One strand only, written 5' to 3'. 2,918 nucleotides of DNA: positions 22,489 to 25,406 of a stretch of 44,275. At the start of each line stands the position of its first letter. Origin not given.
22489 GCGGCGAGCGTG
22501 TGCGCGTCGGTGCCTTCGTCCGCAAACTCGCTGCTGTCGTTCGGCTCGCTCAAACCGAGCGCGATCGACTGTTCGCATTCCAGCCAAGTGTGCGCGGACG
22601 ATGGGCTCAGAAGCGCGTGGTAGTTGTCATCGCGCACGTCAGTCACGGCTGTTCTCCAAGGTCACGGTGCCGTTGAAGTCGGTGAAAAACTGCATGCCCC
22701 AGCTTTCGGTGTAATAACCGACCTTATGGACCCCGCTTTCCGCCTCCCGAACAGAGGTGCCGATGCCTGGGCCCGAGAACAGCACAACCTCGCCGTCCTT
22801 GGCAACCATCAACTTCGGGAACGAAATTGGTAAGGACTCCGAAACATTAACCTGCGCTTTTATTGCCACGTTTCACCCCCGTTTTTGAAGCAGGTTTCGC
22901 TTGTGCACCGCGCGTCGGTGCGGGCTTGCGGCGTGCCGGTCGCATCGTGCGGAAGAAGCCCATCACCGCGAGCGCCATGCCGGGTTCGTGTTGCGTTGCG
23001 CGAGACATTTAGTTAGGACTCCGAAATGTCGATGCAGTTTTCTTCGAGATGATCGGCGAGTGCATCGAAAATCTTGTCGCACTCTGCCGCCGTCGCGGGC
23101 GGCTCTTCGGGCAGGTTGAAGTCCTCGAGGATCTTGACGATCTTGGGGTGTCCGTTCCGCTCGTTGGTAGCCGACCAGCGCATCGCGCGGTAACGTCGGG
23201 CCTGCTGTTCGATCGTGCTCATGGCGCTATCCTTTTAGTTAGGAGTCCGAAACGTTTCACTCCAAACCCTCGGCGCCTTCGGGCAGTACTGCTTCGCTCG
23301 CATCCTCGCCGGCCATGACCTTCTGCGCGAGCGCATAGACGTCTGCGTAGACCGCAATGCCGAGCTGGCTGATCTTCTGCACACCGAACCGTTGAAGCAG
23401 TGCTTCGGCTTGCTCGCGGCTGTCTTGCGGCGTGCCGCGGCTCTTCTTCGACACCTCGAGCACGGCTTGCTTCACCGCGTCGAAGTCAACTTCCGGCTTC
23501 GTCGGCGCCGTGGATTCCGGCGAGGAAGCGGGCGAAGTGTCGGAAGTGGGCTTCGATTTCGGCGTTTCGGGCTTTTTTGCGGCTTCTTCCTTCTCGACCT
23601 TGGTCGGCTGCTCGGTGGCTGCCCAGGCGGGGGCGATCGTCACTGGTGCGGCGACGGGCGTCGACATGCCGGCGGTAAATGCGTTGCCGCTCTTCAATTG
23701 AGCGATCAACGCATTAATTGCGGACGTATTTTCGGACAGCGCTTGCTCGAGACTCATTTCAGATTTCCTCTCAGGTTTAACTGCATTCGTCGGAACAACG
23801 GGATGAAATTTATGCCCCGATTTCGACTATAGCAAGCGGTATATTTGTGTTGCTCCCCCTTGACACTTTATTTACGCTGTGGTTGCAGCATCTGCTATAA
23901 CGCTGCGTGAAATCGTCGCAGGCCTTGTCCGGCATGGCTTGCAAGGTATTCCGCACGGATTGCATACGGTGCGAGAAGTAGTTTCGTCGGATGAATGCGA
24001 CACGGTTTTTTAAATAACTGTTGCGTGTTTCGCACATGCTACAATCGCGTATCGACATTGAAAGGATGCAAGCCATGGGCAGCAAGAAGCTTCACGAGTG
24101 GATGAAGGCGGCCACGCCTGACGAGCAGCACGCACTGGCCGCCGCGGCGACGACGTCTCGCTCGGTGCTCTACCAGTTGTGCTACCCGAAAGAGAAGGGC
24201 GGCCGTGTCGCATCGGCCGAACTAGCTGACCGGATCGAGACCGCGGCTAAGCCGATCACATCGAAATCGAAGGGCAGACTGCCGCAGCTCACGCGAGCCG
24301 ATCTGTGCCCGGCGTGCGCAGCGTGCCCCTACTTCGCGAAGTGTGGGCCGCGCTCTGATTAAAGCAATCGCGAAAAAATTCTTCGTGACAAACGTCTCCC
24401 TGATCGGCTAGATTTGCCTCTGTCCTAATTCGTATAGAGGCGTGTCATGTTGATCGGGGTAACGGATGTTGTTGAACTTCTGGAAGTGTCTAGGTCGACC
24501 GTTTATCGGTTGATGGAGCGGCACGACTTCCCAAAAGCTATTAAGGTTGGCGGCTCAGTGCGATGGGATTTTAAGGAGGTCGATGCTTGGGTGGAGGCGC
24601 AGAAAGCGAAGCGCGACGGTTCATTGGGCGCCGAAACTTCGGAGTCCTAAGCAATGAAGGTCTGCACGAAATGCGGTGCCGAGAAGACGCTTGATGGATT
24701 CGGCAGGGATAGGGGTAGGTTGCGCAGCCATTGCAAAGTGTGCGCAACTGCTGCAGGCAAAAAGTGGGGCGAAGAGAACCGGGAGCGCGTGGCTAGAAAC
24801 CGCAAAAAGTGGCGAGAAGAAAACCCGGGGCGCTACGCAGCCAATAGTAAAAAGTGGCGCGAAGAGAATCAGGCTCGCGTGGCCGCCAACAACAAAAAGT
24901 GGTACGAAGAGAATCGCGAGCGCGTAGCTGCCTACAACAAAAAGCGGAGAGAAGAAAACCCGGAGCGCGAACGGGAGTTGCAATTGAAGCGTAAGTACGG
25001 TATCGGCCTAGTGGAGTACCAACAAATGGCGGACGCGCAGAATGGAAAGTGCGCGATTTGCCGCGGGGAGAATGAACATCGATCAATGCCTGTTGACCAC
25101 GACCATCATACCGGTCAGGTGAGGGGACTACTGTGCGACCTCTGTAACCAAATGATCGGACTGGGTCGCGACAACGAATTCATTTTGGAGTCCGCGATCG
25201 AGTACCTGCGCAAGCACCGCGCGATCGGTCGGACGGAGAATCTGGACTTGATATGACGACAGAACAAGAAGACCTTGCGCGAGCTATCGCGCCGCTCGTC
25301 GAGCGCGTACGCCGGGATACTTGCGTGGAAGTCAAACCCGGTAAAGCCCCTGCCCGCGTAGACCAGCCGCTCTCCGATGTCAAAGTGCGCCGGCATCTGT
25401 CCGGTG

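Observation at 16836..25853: Dyad-symmetric 13-mer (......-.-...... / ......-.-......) recurring at gene junctions, independent of reading frame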

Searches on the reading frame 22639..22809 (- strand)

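Call 70: search_protein_families(library=phrogs, proteins=[window:22639-22809:-], max_evalue=0.01)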
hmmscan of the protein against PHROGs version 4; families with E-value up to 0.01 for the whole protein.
window:22639-22809:- (56 aa): 1 family
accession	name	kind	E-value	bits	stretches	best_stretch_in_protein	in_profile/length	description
phrog_34898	-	unknown function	7.5e-11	43.1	1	1-53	22-73/74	-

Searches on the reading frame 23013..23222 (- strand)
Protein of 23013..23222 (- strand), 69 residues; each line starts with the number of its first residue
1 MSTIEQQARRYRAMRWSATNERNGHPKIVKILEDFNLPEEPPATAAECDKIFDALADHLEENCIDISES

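Call 60: find_homologous_proteins(query=window:23013-23222:-, max_evalue=0.001)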
Query window:23013-23222:- (69 aa): 1 proteins with E <= 0.001 among 2 candidates.
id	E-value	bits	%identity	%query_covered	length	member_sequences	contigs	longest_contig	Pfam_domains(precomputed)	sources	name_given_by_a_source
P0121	1.7e-39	150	100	100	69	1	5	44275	-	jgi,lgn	jgi:hypothetical protein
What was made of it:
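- No homologue of a flanked gene was found elsewhere with the same flanks, because g34 has no homologue at all (call 60).
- Tried and rejected: Cassette test. g34, which is flanked by two perfect copies, has no homologue anywhere (call 60).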

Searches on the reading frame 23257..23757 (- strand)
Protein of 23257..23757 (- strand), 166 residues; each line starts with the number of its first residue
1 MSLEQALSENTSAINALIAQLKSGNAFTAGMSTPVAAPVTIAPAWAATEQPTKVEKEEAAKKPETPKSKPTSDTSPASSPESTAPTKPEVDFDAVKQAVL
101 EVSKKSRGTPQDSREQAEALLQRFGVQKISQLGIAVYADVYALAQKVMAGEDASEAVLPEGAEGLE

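Call 32: search_protein_families(library=pfam, proteins=[window:23257-23757:-], max_evalue=0.01)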
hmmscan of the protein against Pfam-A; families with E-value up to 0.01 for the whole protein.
window:23257-23757:- (166 aa): 0 families

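Call 70: search_protein_families(library=phrogs, proteins=[window:23257-23757:-], max_evalue=0.01)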
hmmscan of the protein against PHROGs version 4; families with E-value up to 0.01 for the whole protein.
window:23257-23757:- (166 aa): 2 families
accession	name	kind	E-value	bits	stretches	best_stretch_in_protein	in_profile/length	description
phrog_408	-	unknown function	1.2e-05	26.7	1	60-146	37-107/111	-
phrog_7721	-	unknown function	0.0086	17.5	0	47-154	32-130/138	-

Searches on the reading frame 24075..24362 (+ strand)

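Call 32: search_protein_families(library=pfam, proteins=[window:24075-24362:+], max_evalue=0.01)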
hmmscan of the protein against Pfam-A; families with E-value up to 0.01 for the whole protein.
window:24075-24362:+ (95 aa): 0 families

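Call 70: search_protein_families(library=phrogs, proteins=[window:24075-24362:+], max_evalue=0.01)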
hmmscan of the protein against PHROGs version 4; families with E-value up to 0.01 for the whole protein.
window:24075-24362:+ (95 aa): 1 family
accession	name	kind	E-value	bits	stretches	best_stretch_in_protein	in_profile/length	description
phrog_10248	-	unknown function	0.00046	22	1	3-64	3-60/103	-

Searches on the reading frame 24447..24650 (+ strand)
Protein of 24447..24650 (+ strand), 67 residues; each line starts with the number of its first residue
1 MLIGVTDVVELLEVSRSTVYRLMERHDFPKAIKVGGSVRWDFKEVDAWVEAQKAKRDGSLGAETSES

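Call 32: search_protein_families(library=pfam, proteins=[window:24447-24650:+], max_evalue=0.01)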
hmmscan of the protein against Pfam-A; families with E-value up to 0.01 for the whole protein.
window:24447-24650:+ (67 aa): 5 families
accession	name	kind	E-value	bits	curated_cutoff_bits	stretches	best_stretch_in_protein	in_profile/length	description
PF12728.13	HTH_17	-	8.6e-13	48.8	27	1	4-52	3-50/51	Helix-turn-helix domain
PF05930.18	Phage_AlpA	-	2.1e-11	43.9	21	1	5-49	6-51/51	Prophage CP4-57 regulatory protein (AlpA)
PF02796.21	HTH_7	-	0.0022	18.5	23.8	1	4-22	23-41/45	Helix-turn-helix domain of resolvase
PF09339.16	HTH_IclR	-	0.0024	18.1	22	1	4-23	20-39/52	IclR helix-turn-helix domain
PF13384.12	HTH_23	-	0.0057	16.9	24.6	0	5-25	20-40/50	Homeodomain-like domain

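Call 71: search_protein_families(library=phrogs, proteins=[window:24447-24650:+], max_evalue=0.01)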
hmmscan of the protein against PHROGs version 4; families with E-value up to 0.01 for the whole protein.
window:24447-24650:+ (67 aa): 11 families
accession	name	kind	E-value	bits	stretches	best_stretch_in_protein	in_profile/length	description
phrog_66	-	integration and excision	7.4e-13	49.9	1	2-62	93-153/412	excisionase and transcriptional regulator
phrog_2790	-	integration and excision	1.3e-08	35.7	1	3-56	29-83/100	excisionase and transcriptional regulator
phrog_597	-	DNA, RNA and nucleotide metabolism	2.1e-05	25.6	1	2-53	112-165/200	DNA binding protein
phrog_10045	-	DNA, RNA and nucleotide metabolism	2.2e-05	25.2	1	3-47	21-65/74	HTH DNA binding protein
phrog_668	-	DNA, RNA and nucleotide metabolism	4.4e-05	24.2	1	3-55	64-116/181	HTH DNA binding protein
phrog_7338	-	unknown function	6.2e-05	24.2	1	5-56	33-84/87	-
phrog_15534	-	DNA, RNA and nucleotide metabolism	0.00035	22.1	1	5-53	46-92/93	HTH DNA binding protein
phrog_4996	-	unknown function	0.00065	20.6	1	2-56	35-97/99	-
phrog_57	-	head and packaging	0.0013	19.6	1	6-63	16-74/199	terminase small subunit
phrog_4745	-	DNA, RNA and nucleotide metabolism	0.0014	19.4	1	3-57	32-92/107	DNA binding protein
phrog_25262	-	unknown function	0.0097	16.9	1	3-55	35-87/106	-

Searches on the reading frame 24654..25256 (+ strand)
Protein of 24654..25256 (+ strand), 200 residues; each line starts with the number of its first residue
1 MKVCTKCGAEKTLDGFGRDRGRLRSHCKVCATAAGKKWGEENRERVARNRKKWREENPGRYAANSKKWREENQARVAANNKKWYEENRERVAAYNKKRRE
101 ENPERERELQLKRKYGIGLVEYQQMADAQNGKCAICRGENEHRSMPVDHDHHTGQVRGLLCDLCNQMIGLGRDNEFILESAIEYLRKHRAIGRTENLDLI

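Call 32: search_protein_families(library=pfam, proteins=[window:24654-25256:+], max_evalue=0.01)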
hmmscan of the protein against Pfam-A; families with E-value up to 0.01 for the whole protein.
window:24654-25256:+ (200 aa): 1 family
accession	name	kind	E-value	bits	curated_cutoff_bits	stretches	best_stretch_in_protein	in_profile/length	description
PF02945.21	Endonuclease_7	-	1e-24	86.7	23.6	1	110-187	3-82/82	Recombination endonuclease VII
